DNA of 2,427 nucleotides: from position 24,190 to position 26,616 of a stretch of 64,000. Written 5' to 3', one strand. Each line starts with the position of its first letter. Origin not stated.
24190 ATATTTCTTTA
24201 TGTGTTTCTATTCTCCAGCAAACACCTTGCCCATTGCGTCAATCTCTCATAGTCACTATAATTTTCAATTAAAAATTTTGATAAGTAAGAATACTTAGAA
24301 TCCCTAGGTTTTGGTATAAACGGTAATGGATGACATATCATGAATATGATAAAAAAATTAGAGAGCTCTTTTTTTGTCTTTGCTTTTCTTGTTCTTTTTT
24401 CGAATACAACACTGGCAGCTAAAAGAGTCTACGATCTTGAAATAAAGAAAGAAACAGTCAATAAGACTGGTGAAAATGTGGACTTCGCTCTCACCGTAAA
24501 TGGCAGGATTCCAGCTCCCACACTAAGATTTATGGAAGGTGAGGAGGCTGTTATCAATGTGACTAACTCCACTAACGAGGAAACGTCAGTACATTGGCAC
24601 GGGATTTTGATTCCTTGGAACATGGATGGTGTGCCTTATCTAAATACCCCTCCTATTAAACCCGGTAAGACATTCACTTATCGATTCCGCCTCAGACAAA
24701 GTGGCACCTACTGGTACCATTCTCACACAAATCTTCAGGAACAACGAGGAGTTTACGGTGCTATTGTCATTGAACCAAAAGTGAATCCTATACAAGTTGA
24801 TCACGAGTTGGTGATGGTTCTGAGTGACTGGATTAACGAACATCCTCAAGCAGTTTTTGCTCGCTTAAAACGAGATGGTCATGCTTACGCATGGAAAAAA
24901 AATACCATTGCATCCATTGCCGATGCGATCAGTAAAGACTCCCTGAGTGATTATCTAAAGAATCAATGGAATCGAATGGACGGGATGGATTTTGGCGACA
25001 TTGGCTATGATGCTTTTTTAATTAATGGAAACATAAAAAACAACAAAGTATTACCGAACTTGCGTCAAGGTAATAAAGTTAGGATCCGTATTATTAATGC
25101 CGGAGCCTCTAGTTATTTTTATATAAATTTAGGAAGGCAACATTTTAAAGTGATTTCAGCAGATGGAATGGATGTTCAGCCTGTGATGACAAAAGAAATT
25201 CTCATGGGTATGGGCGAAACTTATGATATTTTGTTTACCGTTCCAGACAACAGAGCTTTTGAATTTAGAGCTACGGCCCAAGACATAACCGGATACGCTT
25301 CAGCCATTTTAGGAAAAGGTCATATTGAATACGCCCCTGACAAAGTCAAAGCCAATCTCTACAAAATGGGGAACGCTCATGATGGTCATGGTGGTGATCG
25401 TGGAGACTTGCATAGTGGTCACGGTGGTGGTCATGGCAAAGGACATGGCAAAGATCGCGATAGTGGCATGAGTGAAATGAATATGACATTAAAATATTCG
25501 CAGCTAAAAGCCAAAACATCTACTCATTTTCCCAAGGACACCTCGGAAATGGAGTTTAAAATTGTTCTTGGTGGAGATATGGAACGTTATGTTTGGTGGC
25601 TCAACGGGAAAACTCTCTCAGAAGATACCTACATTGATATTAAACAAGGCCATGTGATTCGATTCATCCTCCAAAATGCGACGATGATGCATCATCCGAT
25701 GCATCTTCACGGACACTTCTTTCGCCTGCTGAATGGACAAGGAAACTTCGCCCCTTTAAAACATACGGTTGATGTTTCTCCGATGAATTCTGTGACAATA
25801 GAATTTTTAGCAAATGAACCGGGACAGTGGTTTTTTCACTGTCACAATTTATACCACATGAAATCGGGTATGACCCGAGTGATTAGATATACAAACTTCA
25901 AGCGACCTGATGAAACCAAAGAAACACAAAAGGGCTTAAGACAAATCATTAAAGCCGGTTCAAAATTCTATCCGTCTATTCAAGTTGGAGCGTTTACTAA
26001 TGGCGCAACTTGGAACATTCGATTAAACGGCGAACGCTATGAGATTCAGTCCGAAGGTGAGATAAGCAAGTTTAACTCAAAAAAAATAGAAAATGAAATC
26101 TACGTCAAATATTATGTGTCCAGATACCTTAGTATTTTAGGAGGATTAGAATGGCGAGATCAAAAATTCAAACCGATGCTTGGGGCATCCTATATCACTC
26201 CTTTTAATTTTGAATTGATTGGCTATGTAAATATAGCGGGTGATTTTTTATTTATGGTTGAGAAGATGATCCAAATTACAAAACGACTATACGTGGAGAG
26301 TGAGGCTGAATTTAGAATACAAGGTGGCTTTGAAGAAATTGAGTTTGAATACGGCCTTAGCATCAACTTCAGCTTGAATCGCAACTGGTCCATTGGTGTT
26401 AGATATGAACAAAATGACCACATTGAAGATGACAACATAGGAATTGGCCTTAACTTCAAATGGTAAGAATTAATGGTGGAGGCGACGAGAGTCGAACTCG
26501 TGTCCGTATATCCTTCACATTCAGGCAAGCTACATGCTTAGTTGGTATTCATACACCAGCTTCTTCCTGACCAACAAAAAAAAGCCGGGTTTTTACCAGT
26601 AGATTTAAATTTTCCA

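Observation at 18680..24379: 5.35 kb defence cassette bracketed by apparently identical 175-bp direct repeats derived from the multicopper-oxidase promoter and 5' end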

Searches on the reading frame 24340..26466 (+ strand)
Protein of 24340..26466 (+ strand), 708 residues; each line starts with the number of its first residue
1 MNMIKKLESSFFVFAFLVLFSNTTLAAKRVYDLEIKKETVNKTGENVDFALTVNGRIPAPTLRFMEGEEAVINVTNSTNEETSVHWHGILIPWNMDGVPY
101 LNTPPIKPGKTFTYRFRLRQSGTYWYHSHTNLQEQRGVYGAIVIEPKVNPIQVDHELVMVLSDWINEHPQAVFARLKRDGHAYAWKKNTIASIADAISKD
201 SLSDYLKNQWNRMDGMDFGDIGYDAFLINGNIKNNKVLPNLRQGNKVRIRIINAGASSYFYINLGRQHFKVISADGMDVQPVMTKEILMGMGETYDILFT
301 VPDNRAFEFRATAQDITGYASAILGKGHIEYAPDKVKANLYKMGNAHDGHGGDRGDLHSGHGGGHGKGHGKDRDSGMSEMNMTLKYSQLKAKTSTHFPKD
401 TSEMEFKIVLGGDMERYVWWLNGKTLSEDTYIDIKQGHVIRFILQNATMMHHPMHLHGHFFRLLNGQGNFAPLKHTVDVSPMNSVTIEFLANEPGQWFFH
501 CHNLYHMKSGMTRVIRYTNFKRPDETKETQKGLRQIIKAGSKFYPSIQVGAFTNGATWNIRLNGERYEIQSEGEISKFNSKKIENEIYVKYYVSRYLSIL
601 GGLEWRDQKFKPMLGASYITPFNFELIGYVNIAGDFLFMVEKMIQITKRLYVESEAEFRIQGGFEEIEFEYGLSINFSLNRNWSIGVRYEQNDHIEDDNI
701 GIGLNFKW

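Call 7: search_protein_families(library=pfam, proteins=[window:24340-26466:+], max_evalue=0.01)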
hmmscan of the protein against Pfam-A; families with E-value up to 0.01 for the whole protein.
window:24340-26466:+ (708 aa): 6 families
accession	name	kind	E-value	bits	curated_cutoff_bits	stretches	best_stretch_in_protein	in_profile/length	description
PF07732.21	Cu-oxidase_3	-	2.4e-43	147.4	21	1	35-147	2-117/119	Multicopper oxidase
PF07731.20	Cu-oxidase_2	-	5.5e-34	117.3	20.4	2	411-517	14-133/137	Multicopper oxidase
PF00394.28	Cu-oxidase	-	1.6e-17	64.5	21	1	221-324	34-152/157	Multicopper oxidase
PF23509.1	MSMEG_3727_PQQ-assoc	-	0.0012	18.8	27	1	86-149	80-139/152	MSMEG_3727, PQQ-associated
PF13473.12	Cupredoxin_1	-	0.0015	19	27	0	470-510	61-100/104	Cupredoxin-like domain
PF05275.17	CopB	-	0.0039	17.2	27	0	565-662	34-140/208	Copper resistance protein B precursor (CopB)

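Call 10: find_encoding_contigs(protein=window:24340-26466:+, flank=10000, max_places=10)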
Protein window:24340-26466:+ (708 aa): no gene with exactly this product is on record in the collection.

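Call 13: find_related_loci(query=window:24340-26466:+, collection=genome_contigs, flank=10000)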
Query window:24340-26466:+ (708 aa) in genome_contigs; peptide patterns used: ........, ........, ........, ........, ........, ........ (x = any residue, [..] = any of these).
598 stretches matched a pattern (row limit reached: there are more); 588 encode a relative of the query (tblastn E <= 1e-3); the best 80 are kept; 80 distinct loci.
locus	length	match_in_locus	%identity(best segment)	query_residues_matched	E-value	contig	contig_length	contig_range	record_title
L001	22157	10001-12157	67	4-708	0e+0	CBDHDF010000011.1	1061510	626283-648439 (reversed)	MAG: Bdellovibrionales bacterium isolate 0a20605d-1f47-4a01-a9e2-0ce7fd87681e genome assembly, contig: contig_11, whole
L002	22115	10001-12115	47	11-708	0e+0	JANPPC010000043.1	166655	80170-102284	MAG: Bdellovibrio sp. isolate VAR_83_metabat_497 VAR_83_k141_1036867, whole genome shotgun sequence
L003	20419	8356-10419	46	7-695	0e+0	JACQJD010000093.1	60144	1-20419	MAG: Deltaproteobacteria bacterium isolate NC_groundwater_1142_Ag_S-0.1um_42_85 S_p1_S3_coassembly_k141_2458929, whole g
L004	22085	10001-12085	47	13-708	0e+0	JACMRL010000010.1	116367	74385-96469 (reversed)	MAG: Bdellovibrio sp. isolate LF-bin-57 FL-bin-57-contig-k141_603817, whole genome shotgun sequence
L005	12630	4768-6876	45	11-708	0e+0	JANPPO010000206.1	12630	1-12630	MAG: Bdellovibrionales bacterium isolate VAR_83_metabat_287 VAR_83_k141_3102036, whole genome shotgun sequence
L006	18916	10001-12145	44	12-708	0e+0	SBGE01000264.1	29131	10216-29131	MAG: Deltaproteobacteria bacterium isolate M0603 scaffold_188_1, whole genome shotgun sequence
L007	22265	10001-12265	42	1-708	0e+0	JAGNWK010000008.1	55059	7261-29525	MAG: Oligoflexales bacterium isolate Go_Eff_bin_111 Go_Eff_819_length_55059_cov_4.740607, whole genome shotgun sequence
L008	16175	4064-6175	44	1-708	0e+0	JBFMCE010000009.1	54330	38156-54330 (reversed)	MAG: Bdellovibrionota bacterium isolate MAG185 MAG185_9, whole genome shotgun sequence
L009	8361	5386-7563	44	16-708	0e+0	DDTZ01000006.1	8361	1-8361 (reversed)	MAG TPA_asm: Bdellovibrionaceae bacterium UBA2351 UBA2351_contig_16715, whole genome shotgun sequence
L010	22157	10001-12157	44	5-708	0e+0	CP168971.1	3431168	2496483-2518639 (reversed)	Bdellovibrio bacteriovorus strain Bd16 chromosome, complete genome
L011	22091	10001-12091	44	18-708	0e+0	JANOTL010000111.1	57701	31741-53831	MAG: Pseudomonadota bacterium isolate VAR_39_metabat_297 VAR_39_k141_1374412, whole genome shotgun sequence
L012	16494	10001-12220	43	12-690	0e+0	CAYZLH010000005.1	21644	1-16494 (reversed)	MAG TPA_asm: uncultured Bdellovibrionales bacterium isolate SRP319275_co1_73 genome assembly, contig: NODE_2464_length_2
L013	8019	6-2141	44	16-708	0e+0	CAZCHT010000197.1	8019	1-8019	MAG TPA_asm: uncultured Bdellovibrio sp. isolate SRP107338_co1_318 genome assembly, contig: NODE_11720_length_8019_cov_6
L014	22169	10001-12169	44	16-687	0e+0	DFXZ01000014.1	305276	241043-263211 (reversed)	MAG TPA_asm: Bdellovibrio sp. UBA4095 UBA4095_contig_7613, whole genome shotgun sequence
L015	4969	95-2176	44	21-707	0e+0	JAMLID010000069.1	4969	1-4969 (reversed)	MAG: Oligoflexia bacterium isolate ACE_NR_PROT1 ACE_NR_PROT1_69, whole genome shotgun sequence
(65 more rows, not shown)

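Call 22: find_related_loci(query=window:24340-26466:+, collection=metagenome_contigs, flank=10000)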
Query window:24340-26466:+ (708 aa) in metagenome_contigs; peptide patterns used: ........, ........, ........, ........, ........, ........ (x = any residue, [..] = any of these).
600 stretches matched a pattern (row limit reached: there are more); 572 encode a relative of the query (tblastn E <= 1e-3); the best 80 are kept; 80 distinct loci.
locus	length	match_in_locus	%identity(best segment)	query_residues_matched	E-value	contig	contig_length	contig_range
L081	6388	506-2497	45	15-707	0e+0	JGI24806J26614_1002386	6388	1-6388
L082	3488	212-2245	45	6-692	0e+0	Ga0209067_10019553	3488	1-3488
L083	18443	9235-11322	44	4-694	0e+0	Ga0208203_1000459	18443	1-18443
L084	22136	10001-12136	43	23-708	0e+0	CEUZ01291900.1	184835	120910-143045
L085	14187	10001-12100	44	7-704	0e+0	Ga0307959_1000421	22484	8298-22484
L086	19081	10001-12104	60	23-708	0e+0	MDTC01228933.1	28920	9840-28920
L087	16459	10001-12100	43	7-704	0e+0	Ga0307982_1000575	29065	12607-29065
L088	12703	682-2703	44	11-689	0e+0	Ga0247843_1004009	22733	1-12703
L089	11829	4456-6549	43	6-708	0e+0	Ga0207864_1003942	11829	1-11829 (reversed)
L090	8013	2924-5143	43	17-687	0e+0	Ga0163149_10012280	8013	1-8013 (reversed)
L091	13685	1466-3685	43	17-687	0e+0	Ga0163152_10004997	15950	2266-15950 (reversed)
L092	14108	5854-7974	43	2-708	1e-180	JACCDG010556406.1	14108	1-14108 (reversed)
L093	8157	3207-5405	42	7-706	1e-180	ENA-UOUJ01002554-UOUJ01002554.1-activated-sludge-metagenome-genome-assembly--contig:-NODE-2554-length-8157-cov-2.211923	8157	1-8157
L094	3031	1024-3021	44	11-634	0e+0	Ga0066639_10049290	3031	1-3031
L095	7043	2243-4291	42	3-708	3e-178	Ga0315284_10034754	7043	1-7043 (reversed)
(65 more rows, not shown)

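Call 54: find_homologous_proteins(query=window:24340-26466:+, max_evalue=1e-50)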
Query window:24340-26466:+ (708 aa): 7954 proteins with E <= 1e-50 among 8000 candidates; the best 120 are listed.
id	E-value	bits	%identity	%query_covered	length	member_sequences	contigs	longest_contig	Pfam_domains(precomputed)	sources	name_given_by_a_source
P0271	0.0e+0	1617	99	100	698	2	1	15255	PF07731.21,PF00394.29,PF07732.22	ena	-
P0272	0.0e+0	1198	71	99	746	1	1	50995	PF07731.21,PF00394.29,PF07732.22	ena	-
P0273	0.0e+0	1182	71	98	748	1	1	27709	PF07731.21,PF00394.29,PF07732.22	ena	-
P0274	0.0e+0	1164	72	98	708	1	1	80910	PF07731.21,PF00394.29,PF07732.22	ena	-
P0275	0.0e+0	1095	66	100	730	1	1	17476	PF07731.21,PF00394.29,PF07732.22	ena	-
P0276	9.8e-297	1004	63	98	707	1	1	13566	PF07731.21,PF00394.29,PF07732.22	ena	-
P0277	3.6e-292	989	59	98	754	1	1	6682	PF07731.21,PF00394.29,PF07732.22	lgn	-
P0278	5.0e-249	847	54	97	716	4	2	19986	PF07731.21,PF00394.29,PF07732.22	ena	-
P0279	8.8e-226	770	61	79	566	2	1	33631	PF07731.21,PF00394.29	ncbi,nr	ncbi:MAG: hypothetical protein CL677_00255, partial [Bdellovibrionaceae bacterium]|nr:hypothetical p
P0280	9.2e-213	727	48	99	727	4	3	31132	PF07731.21,PF00394.29,PF07732.22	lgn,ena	-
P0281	2.5e-210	719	-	-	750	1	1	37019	PF07731.21,PF00394.29,PF07732.22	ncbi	-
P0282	1.7e-209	716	49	96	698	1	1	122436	PF07731.21,PF00394.29,PF13473.13,PF07732.22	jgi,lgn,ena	-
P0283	1.7e-208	713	47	98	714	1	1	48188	PF07731.21,PF00394.29,PF07732.22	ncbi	-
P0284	6.1e-208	711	44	99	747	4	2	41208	PF07731.21,PF00394.29,PF07732.22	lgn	-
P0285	2.2e-207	709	45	99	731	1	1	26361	PF07731.21,PF00394.29,PF07732.22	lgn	-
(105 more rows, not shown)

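Call 55: find_encoding_contigs(protein=P0271, flank=10000, max_places=10)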
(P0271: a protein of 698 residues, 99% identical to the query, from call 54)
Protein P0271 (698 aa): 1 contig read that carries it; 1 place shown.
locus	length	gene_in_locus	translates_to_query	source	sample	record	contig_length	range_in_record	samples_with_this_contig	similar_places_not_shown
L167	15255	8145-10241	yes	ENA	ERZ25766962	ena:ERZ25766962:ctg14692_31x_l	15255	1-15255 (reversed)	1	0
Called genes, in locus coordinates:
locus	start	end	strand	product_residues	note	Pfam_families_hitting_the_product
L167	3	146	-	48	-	?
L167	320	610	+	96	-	-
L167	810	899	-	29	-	-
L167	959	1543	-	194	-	PF05656:DUF805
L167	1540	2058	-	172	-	-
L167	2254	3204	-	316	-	-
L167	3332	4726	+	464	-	PF03417:AAT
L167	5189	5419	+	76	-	PF04539:Sigma70_r3 (faint)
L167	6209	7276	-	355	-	PF12796:Ank_2, PF13857:Ank_5, PF00023:Ank, PF13606:Ank_3 (weak), PF13637:Ank_4 (weak), PF12796:Ank_2, PF13637:Ank_4 (weak), PF12796:Ank_2, +3 more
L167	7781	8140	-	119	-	-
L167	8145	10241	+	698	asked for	PF07732:Cu-oxidase_3, PF00394:Cu-oxidase, PF07731:Cu-oxidase_2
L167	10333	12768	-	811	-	PF10544:T5orf172, PF13455:MUG113 (weak), PF04851:ResIII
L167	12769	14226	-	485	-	PF07669:Eco57I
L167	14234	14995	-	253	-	-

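Call 59: find_encoding_contigs(protein=P0274, flank=10000, max_places=3)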
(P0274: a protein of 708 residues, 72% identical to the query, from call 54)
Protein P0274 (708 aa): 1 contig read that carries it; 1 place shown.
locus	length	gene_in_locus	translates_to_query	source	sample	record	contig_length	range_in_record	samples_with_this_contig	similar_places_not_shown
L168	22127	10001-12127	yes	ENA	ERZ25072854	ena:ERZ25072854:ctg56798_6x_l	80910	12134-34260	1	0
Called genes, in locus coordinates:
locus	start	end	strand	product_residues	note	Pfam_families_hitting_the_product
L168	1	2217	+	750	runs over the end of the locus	PF25390:WD40_RLD, PF00415:RCC1, PF13540:RCC1_2, PF25390:WD40_RLD, PF13540:RCC1_2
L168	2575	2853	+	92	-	PF10387:DUF2442 (weak)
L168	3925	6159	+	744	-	PF25390:WD40_RLD, PF00415:RCC1 (weak), PF13540:RCC1_2, PF25390:WD40_RLD, PF13540:RCC1_2 (weak)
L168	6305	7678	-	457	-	PF00772:DnaB, PF03796:DnaB_C, PF13481:AAA_25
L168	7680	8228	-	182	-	PF01281:Ribosomal_L9_N, PF03948:Ribosomal_L9_C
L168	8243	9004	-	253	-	PF09991:DUF2232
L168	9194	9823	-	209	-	PF01250:Ribosomal_S6, PF01084:Ribosomal_S18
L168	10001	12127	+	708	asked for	PF07732:Cu-oxidase_3, PF00394:Cu-oxidase, PF07731:Cu-oxidase_2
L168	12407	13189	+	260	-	-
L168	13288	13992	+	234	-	-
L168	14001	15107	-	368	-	PF01098:FTSW_RODA_SPOVE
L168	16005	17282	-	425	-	PF01609:DDE_Tnp_1, PF13701:DDE_Tnp_1_4 (faint)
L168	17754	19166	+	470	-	PF01609:DDE_Tnp_1 (weak), PF13701:DDE_Tnp_1_4 (weak)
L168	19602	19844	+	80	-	PF05973:Gp49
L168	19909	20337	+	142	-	PF01381:HTH_3 (weak), PF13443:HTH_26 (weak)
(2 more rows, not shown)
